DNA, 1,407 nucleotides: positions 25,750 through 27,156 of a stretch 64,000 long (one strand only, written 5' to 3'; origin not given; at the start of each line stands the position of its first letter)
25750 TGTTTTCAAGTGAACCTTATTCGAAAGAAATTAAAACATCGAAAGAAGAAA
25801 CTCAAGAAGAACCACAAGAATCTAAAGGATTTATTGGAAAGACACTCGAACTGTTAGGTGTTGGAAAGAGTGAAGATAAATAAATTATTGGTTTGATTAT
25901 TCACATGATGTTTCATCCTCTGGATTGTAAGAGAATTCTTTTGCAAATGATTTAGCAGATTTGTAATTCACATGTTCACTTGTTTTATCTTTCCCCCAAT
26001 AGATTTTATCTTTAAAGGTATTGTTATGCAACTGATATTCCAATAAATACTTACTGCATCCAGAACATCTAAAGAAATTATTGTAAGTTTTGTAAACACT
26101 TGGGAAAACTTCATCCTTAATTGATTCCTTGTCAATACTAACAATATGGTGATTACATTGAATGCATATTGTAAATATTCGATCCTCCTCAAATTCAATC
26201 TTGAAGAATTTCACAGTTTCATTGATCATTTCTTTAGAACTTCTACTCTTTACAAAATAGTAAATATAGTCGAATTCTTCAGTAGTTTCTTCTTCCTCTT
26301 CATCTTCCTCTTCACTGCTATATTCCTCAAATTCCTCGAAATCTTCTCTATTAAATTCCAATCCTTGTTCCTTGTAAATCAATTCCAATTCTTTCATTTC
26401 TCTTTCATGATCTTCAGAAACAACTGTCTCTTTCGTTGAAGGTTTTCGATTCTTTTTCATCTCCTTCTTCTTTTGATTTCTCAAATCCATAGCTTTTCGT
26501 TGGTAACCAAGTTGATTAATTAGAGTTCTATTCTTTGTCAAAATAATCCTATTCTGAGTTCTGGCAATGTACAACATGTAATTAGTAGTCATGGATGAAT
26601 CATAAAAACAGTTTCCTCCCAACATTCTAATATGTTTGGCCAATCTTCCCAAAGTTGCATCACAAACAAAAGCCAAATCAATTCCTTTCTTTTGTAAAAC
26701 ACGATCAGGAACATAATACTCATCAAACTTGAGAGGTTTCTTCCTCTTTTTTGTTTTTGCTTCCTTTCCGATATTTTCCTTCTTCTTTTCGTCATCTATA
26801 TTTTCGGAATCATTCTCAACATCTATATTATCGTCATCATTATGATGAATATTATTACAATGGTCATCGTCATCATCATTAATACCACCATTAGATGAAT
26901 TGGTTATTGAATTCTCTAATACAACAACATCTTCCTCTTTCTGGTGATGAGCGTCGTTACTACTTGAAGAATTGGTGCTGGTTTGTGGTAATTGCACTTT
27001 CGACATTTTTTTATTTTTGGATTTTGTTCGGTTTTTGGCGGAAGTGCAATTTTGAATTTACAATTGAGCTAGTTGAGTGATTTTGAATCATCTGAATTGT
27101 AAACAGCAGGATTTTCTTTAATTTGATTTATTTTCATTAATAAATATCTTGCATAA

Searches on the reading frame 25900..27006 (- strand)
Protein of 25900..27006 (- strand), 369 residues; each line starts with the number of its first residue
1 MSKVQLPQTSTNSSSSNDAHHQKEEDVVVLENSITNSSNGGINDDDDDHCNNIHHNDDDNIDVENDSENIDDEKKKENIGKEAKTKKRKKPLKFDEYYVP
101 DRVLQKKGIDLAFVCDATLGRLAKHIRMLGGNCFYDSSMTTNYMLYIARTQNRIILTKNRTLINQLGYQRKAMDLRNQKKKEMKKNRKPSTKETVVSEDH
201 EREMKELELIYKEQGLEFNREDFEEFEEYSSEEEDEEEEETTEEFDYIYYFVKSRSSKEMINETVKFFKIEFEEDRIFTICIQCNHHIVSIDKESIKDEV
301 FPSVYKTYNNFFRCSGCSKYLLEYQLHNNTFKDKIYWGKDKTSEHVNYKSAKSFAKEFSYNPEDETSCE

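Call 6: search_protein_families(library=pfam, proteins=[window:25900-27006:-], max_evalue=0.01)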
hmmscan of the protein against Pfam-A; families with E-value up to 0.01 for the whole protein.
window:25900-27006:- (369 aa): 1 family
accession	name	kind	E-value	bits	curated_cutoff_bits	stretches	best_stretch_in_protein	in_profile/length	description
PF01927.22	Mut7-C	-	5.7e-25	88.6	23.3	1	113-319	3-131/146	Mut7-C RNAse domain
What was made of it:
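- On MUT-7 / EXD3 / Nibbler exoribonuclease family: call 6: only PF01927 is reported at E<=0.01. call 6: E 5.7e-25.
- Checked: The ORF 25897-27006 matches Mut7-C PF01927 at E 5.7e-25, 88.6 bits against a cut-off of 23.3 (call 6).
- No 3'-5' exonuclease domain was detected in the Mut7-C protein (call 6).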

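Call 20: search_solved_structures(query=window:25900-27006:-, max_evalue=1, show_alignments=1)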
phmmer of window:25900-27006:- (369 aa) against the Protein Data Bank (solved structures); distinct sequences matched with E-value up to 1: 0.
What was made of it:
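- Tried and rejected: A PDB sequence search with the Mut7-C protein gave no hit (call 20).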

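Call 26: find_homologous_proteins(query=window:25900-27006:-, max_evalue=0.001)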
Query window:25900-27006:- (369 aa): 7 proteins with E <= 0.001 among 2057 candidates.
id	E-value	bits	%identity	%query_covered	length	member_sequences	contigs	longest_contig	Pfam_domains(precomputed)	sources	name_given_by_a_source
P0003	6.7e-223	758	96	100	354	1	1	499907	PF01927.23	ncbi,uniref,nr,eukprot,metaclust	ncbi:Hypothetical protein NAEGRDRAFT_59120 [Naegleria gruberi]|uniref:Mut7-C RNAse domain-containing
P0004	5.0e-103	363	57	77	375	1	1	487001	PF01927.23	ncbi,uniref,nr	ncbi:hypothetical protein C9374_008530 [Naegleria lovaniensis]|uniref:Mut7-C RNAse domain-containing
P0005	5.2e-102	360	61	73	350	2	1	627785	PF01927.23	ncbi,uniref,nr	ncbi:hypothetical protein FDP41_006155 [Naegleria fowleri]|uniref:Mut7-C RNAse domain-containing pro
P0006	2.3e-85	305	58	64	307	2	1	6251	PF01927.23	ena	-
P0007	1.6e-52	197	45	70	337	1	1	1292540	PF01927.23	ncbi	ncbi:hypothetical protein ABK040_008969 [Willaertia magna]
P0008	2.7e-38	150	37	69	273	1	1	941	PF01927.23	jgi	jgi:uncharacterized protein with PIN domain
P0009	6.2e-36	143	35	60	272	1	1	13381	PF01927.23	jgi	jgi:uncharacterized protein with PIN domain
